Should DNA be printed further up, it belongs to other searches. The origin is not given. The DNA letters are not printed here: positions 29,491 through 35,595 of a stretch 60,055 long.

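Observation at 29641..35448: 1,935-aa signal-peptide protein fusing a PGK module and a GAPDH module (reverse of the gap-pgk operon order)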

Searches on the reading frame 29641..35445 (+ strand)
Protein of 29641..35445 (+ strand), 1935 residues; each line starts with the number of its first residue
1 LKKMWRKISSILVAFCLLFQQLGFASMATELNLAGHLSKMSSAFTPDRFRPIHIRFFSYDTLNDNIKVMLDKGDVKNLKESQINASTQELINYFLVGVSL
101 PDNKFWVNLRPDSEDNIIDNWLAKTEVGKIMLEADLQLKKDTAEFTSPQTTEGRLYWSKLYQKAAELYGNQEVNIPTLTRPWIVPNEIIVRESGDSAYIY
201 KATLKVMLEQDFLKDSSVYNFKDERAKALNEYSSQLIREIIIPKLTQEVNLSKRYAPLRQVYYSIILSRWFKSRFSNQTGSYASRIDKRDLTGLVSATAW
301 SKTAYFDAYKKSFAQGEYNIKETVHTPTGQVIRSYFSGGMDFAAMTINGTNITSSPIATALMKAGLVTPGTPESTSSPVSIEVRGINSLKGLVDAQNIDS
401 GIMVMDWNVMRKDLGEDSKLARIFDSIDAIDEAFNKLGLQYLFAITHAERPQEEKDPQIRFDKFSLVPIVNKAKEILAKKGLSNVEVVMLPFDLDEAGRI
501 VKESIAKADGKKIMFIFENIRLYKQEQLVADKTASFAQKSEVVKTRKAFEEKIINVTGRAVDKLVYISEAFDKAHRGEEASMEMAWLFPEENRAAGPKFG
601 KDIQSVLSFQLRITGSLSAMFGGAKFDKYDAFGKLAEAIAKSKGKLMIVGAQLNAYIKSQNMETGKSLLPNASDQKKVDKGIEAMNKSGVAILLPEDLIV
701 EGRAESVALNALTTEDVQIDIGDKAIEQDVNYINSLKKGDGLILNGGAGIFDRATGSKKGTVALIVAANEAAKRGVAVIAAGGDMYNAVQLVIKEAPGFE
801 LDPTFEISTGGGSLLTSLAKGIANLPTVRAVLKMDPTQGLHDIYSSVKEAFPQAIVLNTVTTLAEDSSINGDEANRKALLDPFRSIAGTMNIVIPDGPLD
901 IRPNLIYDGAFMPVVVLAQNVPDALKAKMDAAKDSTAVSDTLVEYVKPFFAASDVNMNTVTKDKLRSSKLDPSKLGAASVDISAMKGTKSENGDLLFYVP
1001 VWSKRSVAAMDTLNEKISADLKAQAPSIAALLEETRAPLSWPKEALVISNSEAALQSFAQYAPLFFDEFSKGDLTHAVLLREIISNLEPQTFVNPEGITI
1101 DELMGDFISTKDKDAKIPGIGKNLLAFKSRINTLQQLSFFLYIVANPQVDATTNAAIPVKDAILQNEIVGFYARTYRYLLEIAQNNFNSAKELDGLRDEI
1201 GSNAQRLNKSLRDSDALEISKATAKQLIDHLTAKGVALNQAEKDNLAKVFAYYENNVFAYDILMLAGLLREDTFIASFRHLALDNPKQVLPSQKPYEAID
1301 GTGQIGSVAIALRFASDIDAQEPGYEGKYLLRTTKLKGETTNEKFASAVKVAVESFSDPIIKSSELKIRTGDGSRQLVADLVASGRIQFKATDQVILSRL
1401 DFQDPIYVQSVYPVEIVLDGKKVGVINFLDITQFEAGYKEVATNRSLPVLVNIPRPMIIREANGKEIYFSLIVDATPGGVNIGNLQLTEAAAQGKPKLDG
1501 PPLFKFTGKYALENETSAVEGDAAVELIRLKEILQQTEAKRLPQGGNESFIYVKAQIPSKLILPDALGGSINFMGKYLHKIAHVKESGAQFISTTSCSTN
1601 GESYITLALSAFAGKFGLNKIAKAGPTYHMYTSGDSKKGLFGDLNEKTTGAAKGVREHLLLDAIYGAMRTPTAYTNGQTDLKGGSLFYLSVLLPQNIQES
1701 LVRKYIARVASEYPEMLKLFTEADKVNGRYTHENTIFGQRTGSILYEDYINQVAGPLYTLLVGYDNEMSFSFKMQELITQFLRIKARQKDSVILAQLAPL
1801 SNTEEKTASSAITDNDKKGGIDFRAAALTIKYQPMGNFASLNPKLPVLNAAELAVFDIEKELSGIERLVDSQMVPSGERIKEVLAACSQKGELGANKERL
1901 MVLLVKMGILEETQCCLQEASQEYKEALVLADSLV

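Call 3: search_protein_families(library=pfam, proteins=[window:29641-35445:+], max_evalue=10)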
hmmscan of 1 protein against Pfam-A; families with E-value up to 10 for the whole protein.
window:29641-35445:+ (1935 aa): 2 families
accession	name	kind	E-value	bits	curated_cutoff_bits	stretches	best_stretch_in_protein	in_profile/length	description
PF00162.24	PGK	-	1.4e-35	123.5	27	1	404-818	14-376/379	Phosphoglycerate kinase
PF01112.23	Asparaginase_2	-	0.0052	16.4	27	1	742-811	3-66/309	Asparaginase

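Call 4: search_protein_families(library=ncbifam, proteins=[window:29641-35445:+], max_evalue=10)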
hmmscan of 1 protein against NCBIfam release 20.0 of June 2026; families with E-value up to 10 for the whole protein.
window:29641-35445:+ (1935 aa): 2 families
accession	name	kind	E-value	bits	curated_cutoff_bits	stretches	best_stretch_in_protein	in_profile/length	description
TIGR01534.1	GAPDH-I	equivalog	0.0094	15.2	367.2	1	1585-1774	143-328/330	type I glyceraldehyde-3-phosphate dehydrogenase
TIGR04323.1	SpoChoClust_1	subfamily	0.12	12.4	55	1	480-528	63-109/122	LIC12192 family sporadic carbohydrate cluster protein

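Call 5: search_solved_structures(query=window:29641-35445:+, max_evalue=10, show_alignments=3)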
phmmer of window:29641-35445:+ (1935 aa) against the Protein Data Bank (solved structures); distinct sequences matched with E-value up to 10: 9.
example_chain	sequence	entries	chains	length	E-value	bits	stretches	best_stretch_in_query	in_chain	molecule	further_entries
13pk_A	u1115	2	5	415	2.2e-10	41.7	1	564-818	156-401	3-PHOSPHOGLYCERATE KINASE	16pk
3q3v_A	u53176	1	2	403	3.6e-06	27.8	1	564-831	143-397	Phosphoglycerate kinase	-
1h6g_A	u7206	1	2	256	0.023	15.1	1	1271-1361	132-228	ALPHA-1 CATENIN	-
1l7c_A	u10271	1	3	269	0.025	15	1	1271-1361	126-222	Alpha E-catenin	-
2xrm_A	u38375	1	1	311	0.29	11.5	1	1300-1480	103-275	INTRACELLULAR SUBTILISIN PROTEASE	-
2x8j_A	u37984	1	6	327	0.34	11.3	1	1300-1480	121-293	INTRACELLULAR SUBTILISIN PROTEASE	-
2wv7_A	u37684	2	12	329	0.34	11.3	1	1300-1480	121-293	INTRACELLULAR SUBTILISIN PROTEASE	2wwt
6pi7_A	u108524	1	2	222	0.98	9.7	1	651-715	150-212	Tudor and KH domain-containing protein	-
7rd1_M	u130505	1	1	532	1.2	9.4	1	83-146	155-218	Penton protein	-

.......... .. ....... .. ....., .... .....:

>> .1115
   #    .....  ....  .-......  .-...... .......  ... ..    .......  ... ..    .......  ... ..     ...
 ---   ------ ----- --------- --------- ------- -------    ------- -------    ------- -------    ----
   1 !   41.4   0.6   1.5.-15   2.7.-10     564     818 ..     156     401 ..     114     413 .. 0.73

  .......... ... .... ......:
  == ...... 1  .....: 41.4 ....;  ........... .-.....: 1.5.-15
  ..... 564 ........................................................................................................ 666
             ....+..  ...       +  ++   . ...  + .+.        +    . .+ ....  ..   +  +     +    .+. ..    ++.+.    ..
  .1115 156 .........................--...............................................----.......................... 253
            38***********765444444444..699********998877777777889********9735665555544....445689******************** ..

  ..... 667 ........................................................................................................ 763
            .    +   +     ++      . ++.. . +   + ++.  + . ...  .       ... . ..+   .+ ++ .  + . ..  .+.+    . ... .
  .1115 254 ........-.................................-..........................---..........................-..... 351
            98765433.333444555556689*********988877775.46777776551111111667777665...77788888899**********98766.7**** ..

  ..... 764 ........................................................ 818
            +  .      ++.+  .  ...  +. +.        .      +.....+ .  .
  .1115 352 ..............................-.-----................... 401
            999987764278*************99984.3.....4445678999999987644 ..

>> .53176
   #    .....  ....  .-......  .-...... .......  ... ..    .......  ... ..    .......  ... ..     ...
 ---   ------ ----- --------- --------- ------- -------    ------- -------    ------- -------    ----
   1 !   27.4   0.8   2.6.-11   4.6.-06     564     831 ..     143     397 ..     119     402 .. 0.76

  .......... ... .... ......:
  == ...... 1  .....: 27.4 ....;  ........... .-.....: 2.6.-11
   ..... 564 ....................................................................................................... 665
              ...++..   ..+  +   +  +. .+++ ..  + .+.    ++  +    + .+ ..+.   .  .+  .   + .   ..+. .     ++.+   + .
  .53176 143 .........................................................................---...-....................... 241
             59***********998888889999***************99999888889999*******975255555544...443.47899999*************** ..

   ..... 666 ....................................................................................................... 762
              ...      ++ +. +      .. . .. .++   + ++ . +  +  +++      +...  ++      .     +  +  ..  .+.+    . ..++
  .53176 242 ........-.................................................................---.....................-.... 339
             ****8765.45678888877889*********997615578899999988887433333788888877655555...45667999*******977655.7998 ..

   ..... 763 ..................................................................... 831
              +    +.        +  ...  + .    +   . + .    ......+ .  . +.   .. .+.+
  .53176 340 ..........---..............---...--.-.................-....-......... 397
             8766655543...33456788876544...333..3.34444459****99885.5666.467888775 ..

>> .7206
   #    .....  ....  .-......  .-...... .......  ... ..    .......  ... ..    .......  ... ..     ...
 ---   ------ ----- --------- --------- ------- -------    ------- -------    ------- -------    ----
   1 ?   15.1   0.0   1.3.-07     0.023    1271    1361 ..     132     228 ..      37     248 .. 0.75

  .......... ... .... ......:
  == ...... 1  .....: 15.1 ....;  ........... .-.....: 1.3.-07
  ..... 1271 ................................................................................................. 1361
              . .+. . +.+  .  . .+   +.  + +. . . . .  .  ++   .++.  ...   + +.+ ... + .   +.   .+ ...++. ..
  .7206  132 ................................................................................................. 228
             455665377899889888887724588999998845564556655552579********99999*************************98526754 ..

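Call 6: find_homologous_proteins(query=window:29641-35445:+, max_evalue=0.001)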
Query window:29641-35445:+ (1935 aa): 763 proteins with E <= 0.001 among 8000 candidates; the best 120 are listed.
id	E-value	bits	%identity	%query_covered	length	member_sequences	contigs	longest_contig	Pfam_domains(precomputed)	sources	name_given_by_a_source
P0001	0.0e+0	4260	100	100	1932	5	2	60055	PF00162.25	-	-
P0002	0.0e+0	3628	84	94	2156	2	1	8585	PF00162.25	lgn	-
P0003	0.0e+0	3213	75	93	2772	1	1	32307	PF03952.22,PF00113.29,PF00162.25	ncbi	ncbi:MAG: phosphoglycerate kinase [Candidatus Omnitrophota bacterium]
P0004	0.0e+0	2329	57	93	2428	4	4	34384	PF03952.22,PF00113.29,PF00162.25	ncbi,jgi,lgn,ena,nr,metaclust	ncbi:MAG: phosphoglycerate kinase [Candidatus Omnitrophica bacterium CG08_land_8_20_14_0_20_41_16]|n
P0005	0.0e+0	1914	50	94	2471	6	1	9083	PF03952.22,PF00113.29,PF00162.25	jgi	jgi:enolase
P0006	0.0e+0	1899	50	96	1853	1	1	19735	PF00162.25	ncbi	ncbi:MAG: phosphoglycerate kinase, partial [Candidatus Omnitrophota bacterium]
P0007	0.0e+0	1752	47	100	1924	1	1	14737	PF00162.25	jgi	-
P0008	0.0e+0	1718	47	91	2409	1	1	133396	PF03952.22,PF00113.29,PF00162.25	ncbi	ncbi:MAG: phosphoglycerate kinase [Candidatus Omnitrophota bacterium]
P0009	0.0e+0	1523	43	100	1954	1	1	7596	PF00162.25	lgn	-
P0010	3.9e-269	915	46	43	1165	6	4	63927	PF00162.25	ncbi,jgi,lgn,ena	ncbi:MAG: phosphoglycerate kinase [Candidatus Omnitrophota bacterium]|jgi:3-phosphoglycerate kinase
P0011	5.3e-268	911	80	19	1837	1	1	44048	PF02800.26,PF00162.25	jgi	jgi:glyceraldehyde-3-phosphate dehydrogenase type I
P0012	3.3e-240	819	47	42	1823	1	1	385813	PF02800.26,PF00162.25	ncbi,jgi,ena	ncbi:MAG: phosphoglycerate kinase [Candidatus Omnitrophota bacterium]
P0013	1.3e-238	813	77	19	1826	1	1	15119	PF02800.26,PF00162.25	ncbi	-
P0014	1.1e-225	770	77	19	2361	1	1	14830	PF00113.29,PF00162.25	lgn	-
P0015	3.6e-219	749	77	17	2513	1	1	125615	PF03952.22,PF00113.29,PF02800.26,PF00162.25,PF00044.31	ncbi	-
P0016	1.8e-215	737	73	19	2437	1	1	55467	PF00113.29,PF02800.26,PF00162.25,PF00044.31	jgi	-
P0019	1.2e-183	631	62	20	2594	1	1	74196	PF02878.23,PF02879.23,PF00162.25,PF02880.23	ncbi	-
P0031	1.0e-177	612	65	18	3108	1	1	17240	PF06415.19,PF02800.26,PF00121.25,PF01676.24,PF00162.25,PF00044.31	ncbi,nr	ncbi:phosphoglycerate kinase [bacterium]|nr:MAG: phosphoglycerate kinase [bacterium]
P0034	5.3e-177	609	41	42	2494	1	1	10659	PF00391.30,PF02896.25,PF01326.25,PF00162.25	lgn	-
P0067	9.2e-164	565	59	20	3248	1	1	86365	PF01116.27,PF02800.26,PF00121.25,PF00044.31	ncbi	-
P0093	4.7e-155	536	65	17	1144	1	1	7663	PF02800.26,PF00044.31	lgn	-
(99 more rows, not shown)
